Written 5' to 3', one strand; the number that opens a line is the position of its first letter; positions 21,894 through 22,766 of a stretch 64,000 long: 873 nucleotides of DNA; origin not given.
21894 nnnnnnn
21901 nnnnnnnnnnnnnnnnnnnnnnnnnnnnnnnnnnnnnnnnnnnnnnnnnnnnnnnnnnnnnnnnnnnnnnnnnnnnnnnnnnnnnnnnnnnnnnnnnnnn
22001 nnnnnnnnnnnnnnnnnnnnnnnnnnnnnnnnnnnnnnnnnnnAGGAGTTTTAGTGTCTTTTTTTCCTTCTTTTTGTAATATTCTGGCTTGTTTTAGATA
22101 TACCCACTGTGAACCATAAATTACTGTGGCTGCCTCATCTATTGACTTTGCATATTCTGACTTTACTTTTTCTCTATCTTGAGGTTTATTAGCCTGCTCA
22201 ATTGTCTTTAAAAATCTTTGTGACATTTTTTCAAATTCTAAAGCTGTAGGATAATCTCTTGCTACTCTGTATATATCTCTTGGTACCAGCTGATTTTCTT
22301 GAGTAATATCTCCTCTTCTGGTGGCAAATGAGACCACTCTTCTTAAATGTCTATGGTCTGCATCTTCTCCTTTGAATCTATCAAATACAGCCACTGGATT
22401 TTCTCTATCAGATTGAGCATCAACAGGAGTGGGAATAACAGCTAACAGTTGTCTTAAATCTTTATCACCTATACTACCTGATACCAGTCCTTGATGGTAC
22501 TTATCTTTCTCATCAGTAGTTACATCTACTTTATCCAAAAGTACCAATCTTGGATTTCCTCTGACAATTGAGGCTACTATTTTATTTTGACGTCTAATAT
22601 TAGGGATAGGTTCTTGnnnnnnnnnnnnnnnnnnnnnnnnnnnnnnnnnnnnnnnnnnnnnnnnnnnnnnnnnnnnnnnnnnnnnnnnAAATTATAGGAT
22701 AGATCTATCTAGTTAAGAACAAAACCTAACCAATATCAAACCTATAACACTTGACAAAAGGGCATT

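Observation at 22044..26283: A novel ~190-aa domain present three times with shuffled position (N-terminal in two genes, C-terminal in a third)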

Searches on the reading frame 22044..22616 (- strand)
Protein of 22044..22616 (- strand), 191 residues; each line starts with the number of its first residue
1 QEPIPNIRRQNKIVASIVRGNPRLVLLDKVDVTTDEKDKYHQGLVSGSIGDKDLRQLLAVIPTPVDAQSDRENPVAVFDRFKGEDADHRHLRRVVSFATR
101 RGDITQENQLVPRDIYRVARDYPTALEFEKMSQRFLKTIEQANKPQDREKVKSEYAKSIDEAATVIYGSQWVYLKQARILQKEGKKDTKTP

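Call 5: find_homologous_proteins(query=A1, max_evalue=0.001)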
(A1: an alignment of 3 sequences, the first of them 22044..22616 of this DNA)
Query A1 (3 sequences): 5754 candidates shared short words with the query, none scored E <= 0.001.

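Call 6: search_solved_structures(query=A1, max_evalue=10)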
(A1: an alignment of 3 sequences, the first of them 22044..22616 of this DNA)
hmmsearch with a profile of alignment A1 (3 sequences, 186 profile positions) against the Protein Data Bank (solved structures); distinct sequences matched with E-value up to 10: 1.
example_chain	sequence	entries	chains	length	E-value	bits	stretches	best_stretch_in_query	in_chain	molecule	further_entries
3jv5_A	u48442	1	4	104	0.44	13.4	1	3-80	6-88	Nuclear factor NF-kappa-B p100 subunit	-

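Call 15: search_protein_representatives(alignment_id=A1)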
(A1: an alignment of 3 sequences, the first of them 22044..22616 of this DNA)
Query: 3 sequences, 186 profile positions. Proteins with E-value up to 0.001 (for the whole library): 162; up to 1e-10: 50; up to 1e-30: 6. The best 150 are listed.
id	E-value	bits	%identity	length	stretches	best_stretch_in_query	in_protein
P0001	2.8e-95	333.6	-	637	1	1-185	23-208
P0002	9.0e-94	328.7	-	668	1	1-181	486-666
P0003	7.4e-40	152.9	-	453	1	1-179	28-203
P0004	8.1e-37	143.0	-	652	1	3-184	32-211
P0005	2.0e-33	132.0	-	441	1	1-181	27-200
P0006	5.5e-32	127.3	-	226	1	1-179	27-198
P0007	7.7e-29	117.0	-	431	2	1-180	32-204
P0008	4.5e-27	111.2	-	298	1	1-179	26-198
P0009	1.3e-23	100.0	-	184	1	23-151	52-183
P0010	3.4e-23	98.6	-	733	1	2-179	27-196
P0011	2.7e-22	95.7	-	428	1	3-181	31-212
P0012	2.7e-19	85.9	-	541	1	1-178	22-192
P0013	6.3e-19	84.7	-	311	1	1-179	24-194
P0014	6.5e-19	84.6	-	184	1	1-136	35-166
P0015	1.0e-18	84.0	-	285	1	1-179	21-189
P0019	5.0e-18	81.8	-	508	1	1-182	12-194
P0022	3.9e-16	75.6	-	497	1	1-180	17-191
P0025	3.5e-15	72.5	-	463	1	1-179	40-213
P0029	1.0e-13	67.7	-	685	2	2-181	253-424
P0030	1.2e-13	67.5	-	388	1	3-181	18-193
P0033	5.2e-13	65.4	-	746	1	76-177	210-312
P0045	2.6e-11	59.9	-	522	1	33-181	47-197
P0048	4.8e-11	59.0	-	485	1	3-182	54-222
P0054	2.1e-09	53.6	-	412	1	3-178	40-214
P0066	3.7e-08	49.6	-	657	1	1-178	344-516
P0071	1.1e-07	48.0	-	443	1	18-179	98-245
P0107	9.9e-06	41.7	-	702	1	6-185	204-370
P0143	2.7e-04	37.0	-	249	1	137-183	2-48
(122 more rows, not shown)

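Call 19: search_protein_families(library=pfam, alignment_id=A2, max_evalue=0.001)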
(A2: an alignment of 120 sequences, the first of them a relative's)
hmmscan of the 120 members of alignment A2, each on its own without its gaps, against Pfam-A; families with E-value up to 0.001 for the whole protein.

A. member 1, P0001 (637 aa): 0 families

B. families by the number of members that match (of 120 scanned): 12 families
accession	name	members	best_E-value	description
PF13672.11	PP2C_2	17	2.5e-14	Protein phosphatase 2C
PF00481.26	PP2C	17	1.1e-07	Protein phosphatase 2C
PF07228.17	SpoIIE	16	5.8e-14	Stage II sporulation protein E (SpoIIE)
PF14381.12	EDR1_CTR1_ARMC3_pept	3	6.7e-18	EDR1/CTR1/ARMC3, peptidase-like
PF21921.2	Ski7_2nd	1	5.5e-26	Ski7 domain II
PF02205.27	WH2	1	2e-20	WH2 motif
PF21109.2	Stonustoxin_helical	1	4.3e-13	Stonustoxin helical domain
PF18699.6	MRPL52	1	9.5e-09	Mitoribosomal protein mL52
PF00226.36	DnaJ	1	1.4e-05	DnaJ domain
PF23546.1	Zn_ribbon_TOP3B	1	8.6e-05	DNA topoisomerase 3-beta zinc ribbon domain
PF01841.26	Transglut_core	1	0.00012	Transglutaminase-like superfamily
PF25607.1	DUF7939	1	0.00052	Domain of unknown function (DUF7939)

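Call 22: search_protein_families(library=pfam, proteins=[P0012, P0010, P0025, P0048, P0005, P0045, P0071, P0022, P0019, P0033], max_evalue=0.01)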
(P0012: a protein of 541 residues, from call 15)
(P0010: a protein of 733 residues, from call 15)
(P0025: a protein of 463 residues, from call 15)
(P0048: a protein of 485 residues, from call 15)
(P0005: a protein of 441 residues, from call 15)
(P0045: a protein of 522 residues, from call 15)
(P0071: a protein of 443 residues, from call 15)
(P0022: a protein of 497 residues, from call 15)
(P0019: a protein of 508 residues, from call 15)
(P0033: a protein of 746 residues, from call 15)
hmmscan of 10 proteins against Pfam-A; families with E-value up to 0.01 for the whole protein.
P0012 (541 aa): 0 families

P0010 (733 aa): 0 families

P0025 (463 aa): 3 families
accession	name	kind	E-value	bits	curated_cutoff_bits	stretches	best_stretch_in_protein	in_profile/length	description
PF13672.11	PP2C_2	-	2.5e-14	53.8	24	1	257-440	6-199/209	Protein phosphatase 2C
PF07228.17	SpoIIE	-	7.8e-10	39.4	25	1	313-463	39-191/192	Stage II sporulation protein E (SpoIIE)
PF00481.26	PP2C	-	2.8e-06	27.6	20.3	1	272-375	33-139/255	Protein phosphatase 2C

P0048 (485 aa): 3 families
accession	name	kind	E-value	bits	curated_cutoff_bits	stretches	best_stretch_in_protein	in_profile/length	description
PF07228.17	SpoIIE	-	8.3e-09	36.1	25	1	312-480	22-188/192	Stage II sporulation protein E (SpoIIE)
PF13672.11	PP2C_2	-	1.6e-08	34.8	24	1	277-441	9-176/209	Protein phosphatase 2C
PF00481.26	PP2C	-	1.7e-06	28.3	20.3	1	274-392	19-139/255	Protein phosphatase 2C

P0005 (441 aa): 2 families
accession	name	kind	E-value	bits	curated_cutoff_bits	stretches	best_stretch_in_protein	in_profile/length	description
PF14381.12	EDR1_CTR1_ARMC3_pept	-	6.7e-18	65.7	27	1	259-401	58-201/203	EDR1/CTR1/ARMC3, peptidase-like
PF01841.26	Transglut_core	-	0.0011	19.6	23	1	338-389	49-101/108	Transglutaminase-like superfamily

P0045 (522 aa): 0 families

P0071 (443 aa): 0 families

P0022 (497 aa): 0 families

P0019 (508 aa): 0 families

P0033 (746 aa): 0 families

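Call 36: find_encoding_contigs(protein=P0005, flank=8000, max_places=3)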
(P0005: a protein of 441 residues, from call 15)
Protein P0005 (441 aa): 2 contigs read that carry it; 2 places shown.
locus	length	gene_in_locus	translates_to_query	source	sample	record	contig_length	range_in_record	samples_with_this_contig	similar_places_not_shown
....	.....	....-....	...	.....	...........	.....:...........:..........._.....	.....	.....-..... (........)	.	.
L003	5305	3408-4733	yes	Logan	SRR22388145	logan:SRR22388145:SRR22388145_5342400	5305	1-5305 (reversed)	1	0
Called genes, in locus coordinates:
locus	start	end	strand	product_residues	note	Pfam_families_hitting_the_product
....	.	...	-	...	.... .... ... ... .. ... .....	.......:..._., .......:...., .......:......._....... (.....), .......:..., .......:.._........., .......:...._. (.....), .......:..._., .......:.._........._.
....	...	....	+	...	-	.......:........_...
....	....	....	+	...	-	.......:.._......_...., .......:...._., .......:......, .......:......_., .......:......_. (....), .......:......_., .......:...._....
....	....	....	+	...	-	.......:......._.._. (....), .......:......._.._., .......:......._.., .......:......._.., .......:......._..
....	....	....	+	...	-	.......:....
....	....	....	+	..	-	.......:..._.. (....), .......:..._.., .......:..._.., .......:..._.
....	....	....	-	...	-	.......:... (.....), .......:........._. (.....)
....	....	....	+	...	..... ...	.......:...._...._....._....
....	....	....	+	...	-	-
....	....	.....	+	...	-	-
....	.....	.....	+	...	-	-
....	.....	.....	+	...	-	-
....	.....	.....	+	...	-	-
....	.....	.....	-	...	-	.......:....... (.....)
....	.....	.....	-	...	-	-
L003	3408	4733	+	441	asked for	PF14381:EDR1_CTR1_ARMC3_pept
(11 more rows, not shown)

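Call 37: find_encoding_contigs(protein=P0004, flank=8000, max_places=3)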
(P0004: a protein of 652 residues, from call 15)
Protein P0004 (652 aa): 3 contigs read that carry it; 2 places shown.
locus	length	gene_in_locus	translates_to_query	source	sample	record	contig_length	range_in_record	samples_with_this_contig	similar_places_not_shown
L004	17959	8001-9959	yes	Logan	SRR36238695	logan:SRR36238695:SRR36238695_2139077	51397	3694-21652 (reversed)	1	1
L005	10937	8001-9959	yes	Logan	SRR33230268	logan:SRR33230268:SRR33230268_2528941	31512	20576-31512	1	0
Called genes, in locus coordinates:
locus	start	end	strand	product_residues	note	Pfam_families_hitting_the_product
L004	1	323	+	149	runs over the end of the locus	-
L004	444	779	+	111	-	-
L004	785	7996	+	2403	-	PF00069:Pkinase, PF07714:PK_Tyr_Ser-Thr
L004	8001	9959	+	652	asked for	-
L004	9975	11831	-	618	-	PF00069:Pkinase, PF07714:PK_Tyr_Ser-Thr, PF07719:TPR_2 (faint), PF13428:TPR_14 (faint), PF14559:TPR_19 (faint), PF13424:TPR_12 (faint), PF13181:TPR_8 (faint), PF23914:TPR_CcmH_CycH (faint), +1 more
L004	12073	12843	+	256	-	PF13641:Glyco_tranf_2_3 (weak), PF00535:Glycos_transf_2, PF10111:Glyco_tranf_2_2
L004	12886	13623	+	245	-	-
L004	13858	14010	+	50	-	-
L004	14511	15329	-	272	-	PF01850:PIN (weak)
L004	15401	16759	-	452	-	PF18073:Zn_ribbon_LapB, PF13481:AAA_25, PF03796:DnaB_C, PF06745:ATPase, PF23442:DUF7125 (faint), PF25199:nSTAND_NTPase5 (weak), PF13479:AAA_24 (faint), PF13541:ChlI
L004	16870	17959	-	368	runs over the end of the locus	PF24682:OB_RRP5 (faint), PF13509:S1_2 (faint), PF21710:Spt6_S1 (faint), PF23459:S1_RRP5 (faint), PF00575:S1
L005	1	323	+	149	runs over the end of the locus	-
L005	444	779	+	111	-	-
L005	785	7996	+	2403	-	PF00069:Pkinase, PF07714:PK_Tyr_Ser-Thr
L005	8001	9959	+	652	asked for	-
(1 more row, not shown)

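Call 57: find_encoding_contigs(protein=P0012, flank=10000, max_places=2)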
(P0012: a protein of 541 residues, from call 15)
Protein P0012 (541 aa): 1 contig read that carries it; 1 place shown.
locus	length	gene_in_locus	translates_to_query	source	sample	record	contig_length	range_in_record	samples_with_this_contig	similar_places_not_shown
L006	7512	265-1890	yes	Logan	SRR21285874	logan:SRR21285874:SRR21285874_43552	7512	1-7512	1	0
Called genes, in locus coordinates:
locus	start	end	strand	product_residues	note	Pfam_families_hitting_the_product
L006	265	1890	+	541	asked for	-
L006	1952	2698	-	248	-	PF00702:Hydrolase, PF13419:HAD_2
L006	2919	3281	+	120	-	-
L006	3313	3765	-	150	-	PF03652:RuvX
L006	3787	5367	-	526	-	-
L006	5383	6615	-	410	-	-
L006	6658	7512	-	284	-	?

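Call 58: find_encoding_contigs(protein=P0025, flank=10000, max_places=2)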
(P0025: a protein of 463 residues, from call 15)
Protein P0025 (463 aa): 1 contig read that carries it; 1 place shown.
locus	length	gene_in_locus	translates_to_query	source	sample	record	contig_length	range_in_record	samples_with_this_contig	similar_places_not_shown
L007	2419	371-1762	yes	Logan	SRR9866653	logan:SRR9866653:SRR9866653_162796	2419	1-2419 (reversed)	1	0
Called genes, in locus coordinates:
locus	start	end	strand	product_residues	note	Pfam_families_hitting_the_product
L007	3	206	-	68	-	?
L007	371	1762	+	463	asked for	PF00481:PP2C (weak), PF13672:PP2C_2, PF07228:SpoIIE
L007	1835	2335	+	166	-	-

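Call 59: find_encoding_contigs(protein=P0003, flank=10000, max_places=2)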
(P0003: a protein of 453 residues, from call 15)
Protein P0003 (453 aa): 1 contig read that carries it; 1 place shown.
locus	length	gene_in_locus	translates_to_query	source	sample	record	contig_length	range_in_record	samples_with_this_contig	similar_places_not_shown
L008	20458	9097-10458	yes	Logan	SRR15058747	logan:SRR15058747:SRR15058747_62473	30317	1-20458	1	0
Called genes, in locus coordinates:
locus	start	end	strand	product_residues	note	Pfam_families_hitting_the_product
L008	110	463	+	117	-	PF18908:DUF5663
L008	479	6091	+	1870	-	PF01075:Glyco_transf_9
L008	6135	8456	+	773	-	-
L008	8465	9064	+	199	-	-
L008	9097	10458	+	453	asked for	-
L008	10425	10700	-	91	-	PF00462:Glutaredoxin (weak)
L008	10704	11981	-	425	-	PF01467:CTP_transf_like (weak)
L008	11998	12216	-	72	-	-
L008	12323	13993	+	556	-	-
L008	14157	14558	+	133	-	PF05635:23S_rRNA_IVP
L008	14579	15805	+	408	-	PF12666:PrgI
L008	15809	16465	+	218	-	PF26593:TraC-like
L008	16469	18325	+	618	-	PF19044:P-loop_TraG, PF01935:DUF87, PF12846:AAA_10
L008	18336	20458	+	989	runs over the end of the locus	-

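Call 63: list_cluster_members(proteins=[P0003, P0005, P0007, P0010, P0012, P0025, P0029, P0033, P0048, P0066])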
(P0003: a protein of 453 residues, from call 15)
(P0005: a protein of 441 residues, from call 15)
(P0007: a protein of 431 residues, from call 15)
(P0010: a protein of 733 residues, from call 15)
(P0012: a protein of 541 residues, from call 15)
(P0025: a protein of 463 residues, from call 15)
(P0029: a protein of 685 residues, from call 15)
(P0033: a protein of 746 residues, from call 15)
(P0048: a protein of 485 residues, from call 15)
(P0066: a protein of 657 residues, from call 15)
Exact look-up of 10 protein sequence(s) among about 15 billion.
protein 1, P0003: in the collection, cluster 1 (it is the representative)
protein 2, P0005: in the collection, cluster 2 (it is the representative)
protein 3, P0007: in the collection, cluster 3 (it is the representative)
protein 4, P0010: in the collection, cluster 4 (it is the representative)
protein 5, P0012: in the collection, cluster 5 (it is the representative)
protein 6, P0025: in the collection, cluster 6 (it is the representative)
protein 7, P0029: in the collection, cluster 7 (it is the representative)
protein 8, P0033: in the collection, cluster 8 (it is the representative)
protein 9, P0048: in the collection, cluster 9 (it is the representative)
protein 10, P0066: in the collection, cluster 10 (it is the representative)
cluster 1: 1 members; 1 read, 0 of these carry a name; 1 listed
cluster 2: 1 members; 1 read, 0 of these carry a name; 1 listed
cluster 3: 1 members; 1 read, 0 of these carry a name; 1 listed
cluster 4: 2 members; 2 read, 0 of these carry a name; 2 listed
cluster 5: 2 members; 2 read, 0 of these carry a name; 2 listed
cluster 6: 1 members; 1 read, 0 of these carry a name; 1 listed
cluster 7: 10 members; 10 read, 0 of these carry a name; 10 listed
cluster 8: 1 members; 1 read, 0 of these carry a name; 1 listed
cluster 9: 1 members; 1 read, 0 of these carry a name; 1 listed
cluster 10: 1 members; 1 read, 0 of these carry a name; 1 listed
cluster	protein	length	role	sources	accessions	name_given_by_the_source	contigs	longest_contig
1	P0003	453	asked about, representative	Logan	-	-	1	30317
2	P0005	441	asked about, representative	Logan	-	-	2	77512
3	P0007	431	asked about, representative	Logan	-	-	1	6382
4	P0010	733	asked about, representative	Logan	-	-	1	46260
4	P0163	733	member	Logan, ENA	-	-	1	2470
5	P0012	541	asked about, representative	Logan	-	-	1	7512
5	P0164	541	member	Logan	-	-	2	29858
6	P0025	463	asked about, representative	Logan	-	-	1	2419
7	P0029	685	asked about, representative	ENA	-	-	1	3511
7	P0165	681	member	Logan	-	-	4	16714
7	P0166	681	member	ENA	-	-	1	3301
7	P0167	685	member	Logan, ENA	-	-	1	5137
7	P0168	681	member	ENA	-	-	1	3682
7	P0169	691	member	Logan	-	-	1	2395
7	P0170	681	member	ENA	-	-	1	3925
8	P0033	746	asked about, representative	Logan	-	-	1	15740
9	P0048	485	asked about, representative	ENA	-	-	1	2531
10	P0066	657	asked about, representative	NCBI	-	-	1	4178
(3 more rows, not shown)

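Call 67: find_encoding_contigs(protein=P0010, flank=10000, max_places=1)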
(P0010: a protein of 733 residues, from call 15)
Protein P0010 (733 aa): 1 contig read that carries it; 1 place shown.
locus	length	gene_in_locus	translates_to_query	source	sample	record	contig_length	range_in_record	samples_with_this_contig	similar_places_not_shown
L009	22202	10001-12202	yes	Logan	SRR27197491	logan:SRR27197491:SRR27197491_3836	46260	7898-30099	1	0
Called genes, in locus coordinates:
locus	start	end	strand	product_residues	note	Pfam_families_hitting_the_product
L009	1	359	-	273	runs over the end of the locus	PF08478:POTRA_1 (faint)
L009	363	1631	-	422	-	PF02403:Seryl_tRNA_N, PF00587:tRNA-synt_2b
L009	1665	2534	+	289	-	PF02481:DNA_processg_A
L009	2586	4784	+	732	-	PF01751:Toprim, PF01131:Topoisom_bac, PF01396:Zn_ribbon_Top1, PF13368:Toprim_C_rpt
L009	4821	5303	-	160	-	-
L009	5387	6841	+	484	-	PF13328:HD_4, PF01966:HD, PF04607:RelA_SpoT, PF02824:TGS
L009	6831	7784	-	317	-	PF02195:ParB_N, PF17762:HTH_ParB, PF23552:ParB_C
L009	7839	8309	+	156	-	-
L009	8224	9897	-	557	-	PF00239:Resolvase, PF07508:Recombinase, PF13408:Zn_ribbon_recom (weak)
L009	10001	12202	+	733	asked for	-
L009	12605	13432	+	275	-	PF01745:IPT, PF01715:IPPT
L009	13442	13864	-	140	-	-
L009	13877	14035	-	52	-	PF00471:Ribosomal_L33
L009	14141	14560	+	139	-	-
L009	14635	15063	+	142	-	-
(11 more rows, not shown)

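Call 68: find_encoding_contigs(protein=P0164, flank=10000, max_places=1)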
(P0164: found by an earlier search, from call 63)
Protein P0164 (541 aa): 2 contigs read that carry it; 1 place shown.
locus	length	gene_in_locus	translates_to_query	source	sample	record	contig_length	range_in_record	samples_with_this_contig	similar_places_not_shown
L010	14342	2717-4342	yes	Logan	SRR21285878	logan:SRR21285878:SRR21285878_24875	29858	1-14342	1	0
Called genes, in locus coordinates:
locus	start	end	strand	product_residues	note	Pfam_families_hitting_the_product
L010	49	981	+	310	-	PF00226:DnaJ, PF01556:DnaJ_C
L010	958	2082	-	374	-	PF00044:Gp_dh_N, PF02800:Gp_dh_C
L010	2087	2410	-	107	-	PF00085:Thioredoxin, PF14595:Thioredoxin_9 (weak), PF13098:Thioredoxin_2, PF13905:Thioredoxin_8 (faint)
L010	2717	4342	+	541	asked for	-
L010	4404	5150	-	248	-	PF00702:Hydrolase, PF13419:HAD_2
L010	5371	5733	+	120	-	-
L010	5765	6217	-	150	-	PF03652:RuvX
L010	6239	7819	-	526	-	-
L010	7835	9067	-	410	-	-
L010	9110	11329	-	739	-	-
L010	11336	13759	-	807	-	PF26449:DUF8128, PF01935:DUF87 (weak), PF12696:TraG-D_C (weak)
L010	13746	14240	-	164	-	-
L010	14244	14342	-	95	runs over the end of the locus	PF12732:YtxH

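Call 69: find_encoding_contigs(protein=P0165, flank=10000, max_places=1)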
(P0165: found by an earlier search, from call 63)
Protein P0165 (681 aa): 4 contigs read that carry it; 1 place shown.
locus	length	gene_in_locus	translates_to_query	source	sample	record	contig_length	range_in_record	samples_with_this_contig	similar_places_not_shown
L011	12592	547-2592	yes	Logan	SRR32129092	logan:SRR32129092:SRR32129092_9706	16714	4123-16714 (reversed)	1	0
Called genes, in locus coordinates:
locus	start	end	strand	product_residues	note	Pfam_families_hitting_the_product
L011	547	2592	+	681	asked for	PF00481:PP2C (faint)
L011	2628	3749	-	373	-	PF08529:NusA_N, PF00575:S1 (weak), PF13184:KH_NusA_1st, PF26594:KH_NusA_2nd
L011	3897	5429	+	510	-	PF06277:EutA (faint), PF11104:PilM_2 (faint), PF06723:MreB_Mbl, PF14450:FtsA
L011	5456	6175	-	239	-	PF01479:S4 (weak), PF00849:PseudoU_synth_2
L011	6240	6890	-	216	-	PF00072:Response_reg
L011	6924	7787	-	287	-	PF02518:HATPase_c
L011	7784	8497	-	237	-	PF00512:HisKA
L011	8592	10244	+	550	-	PF04865:Baseplate_J (faint)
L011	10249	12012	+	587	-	-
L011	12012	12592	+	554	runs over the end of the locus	PF03652:RuvX, PF02618:YceG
